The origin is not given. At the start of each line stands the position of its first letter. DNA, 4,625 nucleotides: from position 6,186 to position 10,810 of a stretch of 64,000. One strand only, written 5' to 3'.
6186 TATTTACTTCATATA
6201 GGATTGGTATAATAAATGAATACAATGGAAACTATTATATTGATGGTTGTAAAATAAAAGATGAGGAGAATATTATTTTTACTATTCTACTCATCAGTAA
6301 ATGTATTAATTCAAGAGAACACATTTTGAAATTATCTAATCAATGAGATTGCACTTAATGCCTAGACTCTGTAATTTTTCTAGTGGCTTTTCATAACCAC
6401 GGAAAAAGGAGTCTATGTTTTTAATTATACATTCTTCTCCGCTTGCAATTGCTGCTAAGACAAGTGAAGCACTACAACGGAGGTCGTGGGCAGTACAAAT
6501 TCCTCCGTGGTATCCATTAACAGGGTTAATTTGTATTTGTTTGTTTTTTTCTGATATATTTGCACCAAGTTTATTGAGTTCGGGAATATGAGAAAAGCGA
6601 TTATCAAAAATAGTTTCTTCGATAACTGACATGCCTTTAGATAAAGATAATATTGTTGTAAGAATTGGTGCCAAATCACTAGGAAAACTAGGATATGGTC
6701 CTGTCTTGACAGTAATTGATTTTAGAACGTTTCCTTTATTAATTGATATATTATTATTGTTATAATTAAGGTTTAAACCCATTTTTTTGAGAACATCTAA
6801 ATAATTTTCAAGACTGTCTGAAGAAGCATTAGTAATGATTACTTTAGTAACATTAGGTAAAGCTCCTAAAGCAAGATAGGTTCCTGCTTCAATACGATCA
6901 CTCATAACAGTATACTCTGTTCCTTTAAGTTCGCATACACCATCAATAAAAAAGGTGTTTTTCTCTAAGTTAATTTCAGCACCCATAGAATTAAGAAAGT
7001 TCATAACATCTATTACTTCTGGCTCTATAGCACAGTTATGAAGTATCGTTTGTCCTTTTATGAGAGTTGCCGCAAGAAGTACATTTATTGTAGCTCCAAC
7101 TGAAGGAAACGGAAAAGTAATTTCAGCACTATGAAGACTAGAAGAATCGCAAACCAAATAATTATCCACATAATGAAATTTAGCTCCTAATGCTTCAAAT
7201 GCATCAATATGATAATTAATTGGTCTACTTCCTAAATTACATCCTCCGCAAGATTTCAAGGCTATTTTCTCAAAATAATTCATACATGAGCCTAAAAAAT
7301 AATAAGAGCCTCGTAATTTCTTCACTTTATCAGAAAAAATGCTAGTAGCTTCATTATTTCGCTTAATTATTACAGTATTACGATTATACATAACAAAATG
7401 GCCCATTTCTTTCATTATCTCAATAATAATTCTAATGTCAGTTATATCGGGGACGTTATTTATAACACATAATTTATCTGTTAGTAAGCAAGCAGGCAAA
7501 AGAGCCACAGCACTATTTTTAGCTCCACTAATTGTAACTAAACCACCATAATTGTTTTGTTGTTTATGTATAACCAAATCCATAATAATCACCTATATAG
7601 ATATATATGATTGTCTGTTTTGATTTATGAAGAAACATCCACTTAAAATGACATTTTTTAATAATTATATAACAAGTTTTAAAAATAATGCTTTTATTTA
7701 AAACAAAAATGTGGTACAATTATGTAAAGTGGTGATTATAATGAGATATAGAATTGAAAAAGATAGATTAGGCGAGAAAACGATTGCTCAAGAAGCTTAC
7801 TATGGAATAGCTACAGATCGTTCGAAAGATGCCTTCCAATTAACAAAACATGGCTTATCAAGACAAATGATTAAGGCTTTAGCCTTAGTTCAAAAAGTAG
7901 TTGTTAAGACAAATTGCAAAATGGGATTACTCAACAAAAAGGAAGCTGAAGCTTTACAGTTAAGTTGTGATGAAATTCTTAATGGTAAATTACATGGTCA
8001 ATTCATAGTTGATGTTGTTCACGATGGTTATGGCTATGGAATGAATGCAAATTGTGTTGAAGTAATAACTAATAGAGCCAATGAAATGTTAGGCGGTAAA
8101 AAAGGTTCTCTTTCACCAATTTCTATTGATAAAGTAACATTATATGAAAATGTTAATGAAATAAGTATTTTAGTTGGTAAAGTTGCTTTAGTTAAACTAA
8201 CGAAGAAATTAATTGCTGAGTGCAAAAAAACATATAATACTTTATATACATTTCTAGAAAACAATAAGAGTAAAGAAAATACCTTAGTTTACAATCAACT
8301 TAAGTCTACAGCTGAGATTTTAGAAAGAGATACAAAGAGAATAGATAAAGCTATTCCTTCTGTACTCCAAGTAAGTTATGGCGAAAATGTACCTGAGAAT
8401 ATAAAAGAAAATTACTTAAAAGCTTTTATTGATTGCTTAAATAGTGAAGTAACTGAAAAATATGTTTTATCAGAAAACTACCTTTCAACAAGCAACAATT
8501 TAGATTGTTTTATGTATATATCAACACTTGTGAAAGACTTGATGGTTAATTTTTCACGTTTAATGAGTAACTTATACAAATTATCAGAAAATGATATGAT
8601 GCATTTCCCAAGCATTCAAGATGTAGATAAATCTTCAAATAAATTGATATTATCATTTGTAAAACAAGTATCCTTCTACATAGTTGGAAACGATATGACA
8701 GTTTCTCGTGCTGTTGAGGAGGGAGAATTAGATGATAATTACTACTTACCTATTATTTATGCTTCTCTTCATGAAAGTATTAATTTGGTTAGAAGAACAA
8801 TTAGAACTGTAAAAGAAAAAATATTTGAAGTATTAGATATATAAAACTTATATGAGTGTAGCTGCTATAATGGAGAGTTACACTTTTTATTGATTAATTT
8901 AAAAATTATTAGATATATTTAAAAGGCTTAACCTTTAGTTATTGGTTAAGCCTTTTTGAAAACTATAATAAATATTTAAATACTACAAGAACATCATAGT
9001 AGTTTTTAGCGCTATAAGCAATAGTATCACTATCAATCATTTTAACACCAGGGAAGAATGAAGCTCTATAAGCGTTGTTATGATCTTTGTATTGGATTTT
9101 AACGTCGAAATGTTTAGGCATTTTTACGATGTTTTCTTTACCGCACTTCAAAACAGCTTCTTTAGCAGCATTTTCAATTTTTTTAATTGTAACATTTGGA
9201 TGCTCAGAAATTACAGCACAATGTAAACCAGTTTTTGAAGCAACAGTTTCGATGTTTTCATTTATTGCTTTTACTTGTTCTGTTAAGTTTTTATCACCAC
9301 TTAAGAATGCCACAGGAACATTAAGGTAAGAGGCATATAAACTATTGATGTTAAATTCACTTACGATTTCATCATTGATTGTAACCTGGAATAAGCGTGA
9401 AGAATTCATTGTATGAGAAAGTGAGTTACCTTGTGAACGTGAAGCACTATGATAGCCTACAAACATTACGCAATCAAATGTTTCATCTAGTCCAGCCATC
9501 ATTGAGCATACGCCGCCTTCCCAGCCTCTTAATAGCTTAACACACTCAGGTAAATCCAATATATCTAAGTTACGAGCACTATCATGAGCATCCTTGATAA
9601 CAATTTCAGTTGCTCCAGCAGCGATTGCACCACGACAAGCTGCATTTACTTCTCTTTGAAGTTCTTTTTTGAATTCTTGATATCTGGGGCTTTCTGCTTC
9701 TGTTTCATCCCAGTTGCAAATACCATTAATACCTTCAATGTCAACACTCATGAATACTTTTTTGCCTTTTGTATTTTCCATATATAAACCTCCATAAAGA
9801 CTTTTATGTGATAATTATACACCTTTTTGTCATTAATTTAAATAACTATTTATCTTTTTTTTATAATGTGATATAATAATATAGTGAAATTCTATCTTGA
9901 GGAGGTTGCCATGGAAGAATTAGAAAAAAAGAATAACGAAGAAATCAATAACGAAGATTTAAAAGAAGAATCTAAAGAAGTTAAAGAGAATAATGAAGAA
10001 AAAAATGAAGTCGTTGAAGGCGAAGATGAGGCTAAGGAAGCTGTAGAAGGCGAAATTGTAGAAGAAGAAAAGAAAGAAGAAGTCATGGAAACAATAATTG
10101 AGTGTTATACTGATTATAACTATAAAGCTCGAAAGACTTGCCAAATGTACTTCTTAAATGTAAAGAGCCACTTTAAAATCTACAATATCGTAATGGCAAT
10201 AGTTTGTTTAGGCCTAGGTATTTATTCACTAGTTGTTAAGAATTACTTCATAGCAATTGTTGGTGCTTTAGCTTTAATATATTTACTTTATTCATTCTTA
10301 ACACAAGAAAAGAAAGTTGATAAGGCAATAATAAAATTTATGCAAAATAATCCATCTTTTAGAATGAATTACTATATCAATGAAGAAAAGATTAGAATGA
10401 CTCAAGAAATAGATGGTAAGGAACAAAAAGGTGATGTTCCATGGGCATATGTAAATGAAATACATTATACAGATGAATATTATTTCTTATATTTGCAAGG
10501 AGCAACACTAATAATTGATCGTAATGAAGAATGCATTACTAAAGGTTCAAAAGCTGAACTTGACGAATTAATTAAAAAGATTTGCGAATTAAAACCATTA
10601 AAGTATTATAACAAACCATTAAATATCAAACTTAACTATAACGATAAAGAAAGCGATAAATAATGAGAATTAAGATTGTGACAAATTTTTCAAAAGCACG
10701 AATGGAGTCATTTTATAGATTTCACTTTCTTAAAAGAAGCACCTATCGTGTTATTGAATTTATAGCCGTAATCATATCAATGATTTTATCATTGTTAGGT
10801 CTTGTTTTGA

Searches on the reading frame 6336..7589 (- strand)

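Call 12: search_protein_families(library=pfam, proteins=[window:6336-7589:-], max_evalue=0.0001)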
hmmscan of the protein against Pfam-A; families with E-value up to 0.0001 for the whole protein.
window:6336-7589:- (417 aa): 1 family
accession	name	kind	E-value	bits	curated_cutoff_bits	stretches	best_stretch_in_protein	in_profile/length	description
PF00275.25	EPSP_synthase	-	5.4e-77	259.7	22.8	1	11-406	4-417/417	EPSP synthase (3-phosphoshikimate 1-carboxyvinyltransferase)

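Call 14: search_protein_families(library=ncbifam, proteins=[window:6336-7589:-], max_evalue=0.00001)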
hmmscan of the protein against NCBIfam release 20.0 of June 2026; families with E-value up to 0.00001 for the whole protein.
window:6336-7589:- (417 aa): 6 families
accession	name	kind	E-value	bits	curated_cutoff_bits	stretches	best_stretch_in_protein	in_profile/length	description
NF006873.0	PRK09369.1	subfamily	7.7e-122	406.9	297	1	10-414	8-415/419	UDP-N-acetylglucosamine 1-carboxyvinyltransferase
TIGR01072.1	murA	equivalog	8.7e-120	400.3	392.7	1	11-412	9-413/416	UDP-N-acetylglucosamine 1-carboxyvinyltransferase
NF009470.0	PRK12830.1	equivalog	9.1e-120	400.1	552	1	10-414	8-413/417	UDP-N-acetylglucosamine 1-carboxyvinyltransferase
TIGR01356.1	aroA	equivalog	3e-26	92.2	287.25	1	16-392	1-395/415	3-phosphoshikimate 1-carboxyvinyltransferase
NF011381.1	PRK14806.1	equivalog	2.4e-12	45.9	902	1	119-414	420-731/733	bifunctional prephenate dehydrogenase/3-phosphoshikimate 1-carboxyvinyltransferase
NF008816.0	PRK11860.1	equivalog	8e-08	30.9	943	0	119-386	121-411/662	bifunctional 3-phosphoshikimate 1-carboxyvinyltransferase/cytidylate kinase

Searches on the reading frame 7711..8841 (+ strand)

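Call 12: search_protein_families(library=pfam, proteins=[window:7711-8841:+], max_evalue=0.0001)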
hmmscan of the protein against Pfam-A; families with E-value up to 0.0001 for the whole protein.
window:7711-8841:+ (377 aa): 1 family
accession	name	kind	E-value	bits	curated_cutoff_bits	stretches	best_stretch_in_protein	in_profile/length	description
PF00206.25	Lyase_1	-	6.6e-12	45.9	27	1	21-128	1-96/312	Lyase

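Call 14: search_protein_families(library=ncbifam, proteins=[window:7711-8841:+], max_evalue=0.00001)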
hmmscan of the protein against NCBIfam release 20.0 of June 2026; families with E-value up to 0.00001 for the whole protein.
window:7711-8841:+ (377 aa): 5 families
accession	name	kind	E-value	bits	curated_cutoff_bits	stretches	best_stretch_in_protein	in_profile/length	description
NF008909.0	PRK12273.1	subfamily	7.9e-53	180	510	1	11-373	3-391/474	aspartate ammonia-lyase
TIGR00839.1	aspA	equivalog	5.4e-46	157.5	681.2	1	14-373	1-386/468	aspartate ammonia-lyase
NF011092.0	PRK14515.1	subfamily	5.8e-42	144.1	876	1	13-371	11-393/479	aspartate ammonia-lyase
TIGR00979.1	fumC_II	equivalog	2.7e-35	122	664.75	1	13-287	1-291/458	class II fumarate hydratase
NF009089.0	PRK12425.1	equivalog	1.6e-25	89.9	840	1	14-143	3-133/464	class II fumarate hydratase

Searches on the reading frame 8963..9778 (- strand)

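Call 12: search_protein_families(library=pfam, proteins=[window:8963-9778:-], max_evalue=0.0001)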
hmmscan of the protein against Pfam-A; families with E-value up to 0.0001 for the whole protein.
window:8963-9778:- (271 aa): 1 family
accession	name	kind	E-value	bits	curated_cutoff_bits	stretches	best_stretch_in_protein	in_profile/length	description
PF04951.18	Peptidase_M55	-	1.4e-86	290.7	25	1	7-267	2-262/264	D-aminopeptidase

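Call 14: search_protein_families(library=ncbifam, proteins=[window:8963-9778:-], max_evalue=0.00001)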
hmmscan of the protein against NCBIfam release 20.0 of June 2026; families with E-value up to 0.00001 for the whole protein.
window:8963-9778:- (271 aa): 1 family
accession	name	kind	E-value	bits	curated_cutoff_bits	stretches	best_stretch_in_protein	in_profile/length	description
NF058634.1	AmiPeptDppABac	equivalog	4.3e-41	141.1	430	1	7-262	2-256/274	D-aminopeptidase DppA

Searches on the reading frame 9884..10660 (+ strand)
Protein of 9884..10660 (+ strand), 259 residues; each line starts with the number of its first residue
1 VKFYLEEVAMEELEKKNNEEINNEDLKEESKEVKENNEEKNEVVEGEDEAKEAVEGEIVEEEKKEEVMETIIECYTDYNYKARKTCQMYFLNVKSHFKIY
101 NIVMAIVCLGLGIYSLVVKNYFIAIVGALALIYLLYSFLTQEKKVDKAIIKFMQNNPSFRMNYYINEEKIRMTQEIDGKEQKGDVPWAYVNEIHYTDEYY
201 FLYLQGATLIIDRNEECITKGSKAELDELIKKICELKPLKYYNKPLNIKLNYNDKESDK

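Call 12: search_protein_families(library=pfam, proteins=[window:9884-10660:+], max_evalue=0.0001)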
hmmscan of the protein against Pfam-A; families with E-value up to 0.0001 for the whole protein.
window:9884-10660:+ (259 aa): 1 family
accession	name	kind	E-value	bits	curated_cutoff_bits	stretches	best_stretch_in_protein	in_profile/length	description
PF14317.12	YcxB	-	1.1e-05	25.5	23.3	1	166-230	2-61/61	YcxB-like protein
